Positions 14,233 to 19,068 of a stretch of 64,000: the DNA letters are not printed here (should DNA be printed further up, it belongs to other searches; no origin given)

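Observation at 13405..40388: Locus-level picture: a Cag-like expansion of an rvh-type T4SS, with VirB1, a recognisable VirB5 and VirD4 missing from the window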

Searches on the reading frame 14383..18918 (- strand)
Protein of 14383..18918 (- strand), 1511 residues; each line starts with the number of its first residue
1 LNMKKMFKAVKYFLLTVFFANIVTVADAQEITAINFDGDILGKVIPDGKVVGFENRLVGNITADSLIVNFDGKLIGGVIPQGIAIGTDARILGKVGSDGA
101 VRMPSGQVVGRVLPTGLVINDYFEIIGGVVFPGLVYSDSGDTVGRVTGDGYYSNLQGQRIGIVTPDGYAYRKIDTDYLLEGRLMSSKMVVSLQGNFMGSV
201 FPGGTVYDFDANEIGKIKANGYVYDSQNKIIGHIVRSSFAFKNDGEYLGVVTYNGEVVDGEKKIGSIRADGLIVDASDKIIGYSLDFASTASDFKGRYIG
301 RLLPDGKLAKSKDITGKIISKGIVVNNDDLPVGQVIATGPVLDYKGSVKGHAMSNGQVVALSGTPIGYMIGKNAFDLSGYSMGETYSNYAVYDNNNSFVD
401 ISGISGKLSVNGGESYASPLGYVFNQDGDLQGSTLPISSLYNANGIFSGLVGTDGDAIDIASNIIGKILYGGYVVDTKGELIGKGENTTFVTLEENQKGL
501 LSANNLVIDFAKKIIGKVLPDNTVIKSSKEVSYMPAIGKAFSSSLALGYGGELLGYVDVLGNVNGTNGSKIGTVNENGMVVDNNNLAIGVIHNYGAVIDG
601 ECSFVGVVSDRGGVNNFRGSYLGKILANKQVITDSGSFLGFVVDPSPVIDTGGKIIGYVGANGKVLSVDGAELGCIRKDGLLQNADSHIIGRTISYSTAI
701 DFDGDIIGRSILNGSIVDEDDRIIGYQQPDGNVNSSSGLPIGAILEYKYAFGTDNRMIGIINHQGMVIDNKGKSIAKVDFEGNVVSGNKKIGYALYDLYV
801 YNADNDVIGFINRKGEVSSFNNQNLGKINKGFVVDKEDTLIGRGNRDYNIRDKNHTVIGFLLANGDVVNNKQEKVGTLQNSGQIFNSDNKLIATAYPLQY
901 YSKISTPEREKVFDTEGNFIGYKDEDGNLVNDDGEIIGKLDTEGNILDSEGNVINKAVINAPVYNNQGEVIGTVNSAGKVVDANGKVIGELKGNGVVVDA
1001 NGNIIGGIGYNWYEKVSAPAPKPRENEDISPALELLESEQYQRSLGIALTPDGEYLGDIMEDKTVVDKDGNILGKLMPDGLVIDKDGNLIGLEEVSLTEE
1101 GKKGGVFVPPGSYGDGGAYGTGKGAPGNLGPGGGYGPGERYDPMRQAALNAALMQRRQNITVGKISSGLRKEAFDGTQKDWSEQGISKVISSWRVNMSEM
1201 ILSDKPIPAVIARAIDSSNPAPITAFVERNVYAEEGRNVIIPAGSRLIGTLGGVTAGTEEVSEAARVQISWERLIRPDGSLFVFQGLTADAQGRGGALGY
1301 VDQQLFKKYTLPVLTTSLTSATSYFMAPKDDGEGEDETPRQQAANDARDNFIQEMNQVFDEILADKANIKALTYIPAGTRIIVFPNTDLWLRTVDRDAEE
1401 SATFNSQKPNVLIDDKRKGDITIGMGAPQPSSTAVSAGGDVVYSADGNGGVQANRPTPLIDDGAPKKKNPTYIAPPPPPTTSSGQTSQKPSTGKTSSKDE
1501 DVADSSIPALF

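Call 6: search_protein_families(library=pfam, max_evalue=0.01, proteins=[window:14383-18918:-])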
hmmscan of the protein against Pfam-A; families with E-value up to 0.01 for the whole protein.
window:14383-18918:- (1511 aa): 4 families
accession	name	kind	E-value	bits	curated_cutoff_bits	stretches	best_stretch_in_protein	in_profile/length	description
PF21785.3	Bflower_2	-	2.7e-60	201.6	38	8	914-1008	6-96/112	5-fold beta-flower protein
PF03743.19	TrbI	-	5.5e-32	111.6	35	1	1201-1391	2-188/188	Bacterial conjugation TrbI-like protein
PF21784.3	Bflower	-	5.2e-15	56.3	25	1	791-841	11-60/116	4-fold beta flower protein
PF12396.14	DUF3659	-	3.5e-08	33.6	24.8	0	925-974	10-55/61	Protein of unknown function (DUF3659)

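Call 32: find_homologous_proteins(query=window:14383-18918:-, max_evalue=0.00001)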
Query window:14383-18918:- (1511 aa): 992 proteins with E <= 0.00001 among 8000 candidates; the best 120 are listed.
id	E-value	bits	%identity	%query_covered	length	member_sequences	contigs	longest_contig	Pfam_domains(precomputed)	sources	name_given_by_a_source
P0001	0.0e+0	2018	61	99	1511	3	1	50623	PF21784.4,PF12396.15,PF21785.4,PF03743.20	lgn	-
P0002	0.0e+0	2001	61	100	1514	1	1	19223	PF21784.4,PF21785.4,PF03743.20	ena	-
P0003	0.0e+0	2001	60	100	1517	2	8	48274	PF21784.4,PF12396.15,PF21785.4,PF03743.20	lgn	-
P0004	0.0e+0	1998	61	98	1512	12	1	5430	PF21784.4,PF12396.15,PF21785.4,PF03743.20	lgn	-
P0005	0.0e+0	1997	60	100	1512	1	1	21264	PF21784.4,PF12396.15,PF21785.4,PF03743.20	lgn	-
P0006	0.0e+0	1986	61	98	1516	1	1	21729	PF21784.4,PF12396.15,PF21785.4,PF03743.20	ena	-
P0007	0.0e+0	1982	61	100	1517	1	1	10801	PF21784.4,PF21785.4,PF03743.20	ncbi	-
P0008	0.0e+0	1971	60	97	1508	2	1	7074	PF21784.4,PF12396.15,PF21785.4,PF03743.20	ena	-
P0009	0.0e+0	1969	60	100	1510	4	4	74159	PF21784.4,PF12396.15,PF21785.4,PF03743.20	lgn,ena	-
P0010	0.0e+0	1964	59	100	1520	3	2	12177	PF21784.4,PF12396.15,PF21785.4,PF03743.20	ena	-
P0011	0.0e+0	1964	61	96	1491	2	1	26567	PF21784.4,PF12396.15,PF21785.4,PF03743.20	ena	-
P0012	0.0e+0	1954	59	100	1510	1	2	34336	PF21784.4,PF12396.15,PF21785.4,PF03743.20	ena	-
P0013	0.0e+0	1953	59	100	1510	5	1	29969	PF21784.4,PF12396.15,PF21785.4,PF03743.20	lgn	-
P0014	0.0e+0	1951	59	100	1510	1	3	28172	PF21784.4,PF12396.15,PF21785.4,PF03743.20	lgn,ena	-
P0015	0.0e+0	1944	60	97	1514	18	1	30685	PF21784.4,PF12396.15,PF21785.4,PF03743.20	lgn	-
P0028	0.0e+0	1903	57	100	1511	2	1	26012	PF21784.4,PF12396.15,PF21785.4,PF03743.20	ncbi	-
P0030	0.0e+0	1893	58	99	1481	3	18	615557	PF21784.4,PF12396.15,PF21785.4,PF03743.20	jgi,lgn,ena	-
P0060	0.0e+0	1710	54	100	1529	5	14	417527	PF21784.4,PF12396.15,PF21785.4,PF03743.20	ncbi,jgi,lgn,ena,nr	ncbi:MAG: hypothetical protein E7020_06635 [Alphaproteobacteria bacterium]|nr:hypothetical protein [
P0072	0.0e+0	1603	42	72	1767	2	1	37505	PF21784.4,PF05593.20,PF12396.15,PF21785.4,PF03743.20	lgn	-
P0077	0.0e+0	1586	40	97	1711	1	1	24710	PF21784.4,PF12396.15,PF21785.4,PF03743.20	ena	-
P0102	0.0e+0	1535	47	96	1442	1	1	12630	PF21784.4,PF21785.4,PF03743.20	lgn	-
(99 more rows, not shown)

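Call 33: find_encoding_contigs(protein=P0060, flank=10000, max_places=1)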
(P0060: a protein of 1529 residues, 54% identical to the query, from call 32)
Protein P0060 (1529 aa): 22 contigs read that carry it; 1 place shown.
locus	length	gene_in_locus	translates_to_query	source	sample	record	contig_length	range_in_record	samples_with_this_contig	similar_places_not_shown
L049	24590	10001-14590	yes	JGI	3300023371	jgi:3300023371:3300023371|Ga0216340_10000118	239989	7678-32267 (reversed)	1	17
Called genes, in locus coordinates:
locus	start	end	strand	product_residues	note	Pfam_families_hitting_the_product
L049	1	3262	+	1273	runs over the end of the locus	-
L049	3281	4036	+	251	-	PF04335:VirB8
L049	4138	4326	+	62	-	-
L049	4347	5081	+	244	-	PF04335:VirB8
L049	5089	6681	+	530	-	PF03524:CagX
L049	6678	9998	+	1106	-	-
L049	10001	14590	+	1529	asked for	PF12396:DUF3659 (faint), PF21784:Bflower (faint), PF21785:Bflower_2 (weak), PF03743:TrbI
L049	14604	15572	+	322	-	PF00437:T2SSE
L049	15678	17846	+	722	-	-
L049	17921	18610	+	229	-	-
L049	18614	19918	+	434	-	-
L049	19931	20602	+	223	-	-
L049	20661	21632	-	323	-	PF01381:HTH_3, PF12844:HTH_19 (faint), PF13443:HTH_26 (faint), PF13560:HTH_31, PF01381:HTH_3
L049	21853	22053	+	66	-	-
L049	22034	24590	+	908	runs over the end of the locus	-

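Call 34: find_encoding_contigs(protein=P0077, flank=10000, max_places=1)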
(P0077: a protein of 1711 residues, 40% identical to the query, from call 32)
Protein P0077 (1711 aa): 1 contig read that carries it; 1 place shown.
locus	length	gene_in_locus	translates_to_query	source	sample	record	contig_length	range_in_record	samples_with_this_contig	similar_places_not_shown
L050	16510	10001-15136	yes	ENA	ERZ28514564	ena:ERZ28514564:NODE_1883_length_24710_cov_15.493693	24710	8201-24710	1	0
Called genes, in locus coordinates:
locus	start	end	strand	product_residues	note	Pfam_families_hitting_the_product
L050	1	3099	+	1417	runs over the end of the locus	-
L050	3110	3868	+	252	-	PF04335:VirB8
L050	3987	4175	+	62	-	-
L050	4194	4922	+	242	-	PF04335:VirB8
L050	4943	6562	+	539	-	PF03524:CagX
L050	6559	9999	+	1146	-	-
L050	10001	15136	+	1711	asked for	PF12396:DUF3659 (faint), PF21784:Bflower (faint), PF21785:Bflower_2, PF03743:TrbI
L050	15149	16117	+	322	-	PF00437:T2SSE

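Call 35: find_encoding_contigs(protein=P0030, flank=10000, max_places=1)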
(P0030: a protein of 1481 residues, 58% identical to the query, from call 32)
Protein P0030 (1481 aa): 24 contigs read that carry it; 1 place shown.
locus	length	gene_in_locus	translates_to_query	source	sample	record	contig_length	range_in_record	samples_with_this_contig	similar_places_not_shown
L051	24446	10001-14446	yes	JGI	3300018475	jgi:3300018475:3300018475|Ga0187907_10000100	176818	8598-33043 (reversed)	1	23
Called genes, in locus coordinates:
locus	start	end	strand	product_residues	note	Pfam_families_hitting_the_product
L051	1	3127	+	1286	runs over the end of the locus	-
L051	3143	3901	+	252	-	PF04335:VirB8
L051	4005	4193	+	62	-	-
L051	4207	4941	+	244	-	PF04335:VirB8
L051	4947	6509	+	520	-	PF03524:CagX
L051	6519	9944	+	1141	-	-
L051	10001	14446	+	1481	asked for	PF12396:DUF3659 (faint), PF21784:Bflower, PF21785:Bflower_2, PF03743:TrbI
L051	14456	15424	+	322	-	PF00437:T2SSE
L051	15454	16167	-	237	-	-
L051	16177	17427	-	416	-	-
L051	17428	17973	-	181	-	-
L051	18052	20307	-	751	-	-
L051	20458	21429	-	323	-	PF01381:HTH_3, PF04545:Sigma70_r4 (faint), PF12844:HTH_19 (weak), PF13443:HTH_26 (faint), PF13560:HTH_31, PF12844:HTH_19 (weak), PF13560:HTH_31, PF01381:HTH_3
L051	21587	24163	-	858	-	-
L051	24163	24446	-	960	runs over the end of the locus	PF01551:Peptidase_M23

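Call 39: search_protein_families(library=ncbifam, max_evalue=0.1, proteins=[window:14383-18918:-])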
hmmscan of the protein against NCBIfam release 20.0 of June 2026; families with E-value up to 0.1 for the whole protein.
window:14383-18918:- (1511 aa): 4 families
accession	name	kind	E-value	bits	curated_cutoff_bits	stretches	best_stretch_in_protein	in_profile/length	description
NF038092.1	T4SS_ComB10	equivalog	4.2e-31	108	300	1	1194-1393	17-213/225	DNA type IV secretion system protein ComB10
NF038091.1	T4SS_VirB10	equivalog_domain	3.3e-28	98.6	220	1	1197-1394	7-194/197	type IV secretion system protein VirB10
NF010405.0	PRK13831.1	subfamily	2e-12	46.8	386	1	1207-1389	251-425/433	IncP-type conjugal transfer protein TrbI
NF010429.0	PRK13855.1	equivalog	0.00086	18.6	374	1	1205-1316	186-292/377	type IV secretion system protein VirB10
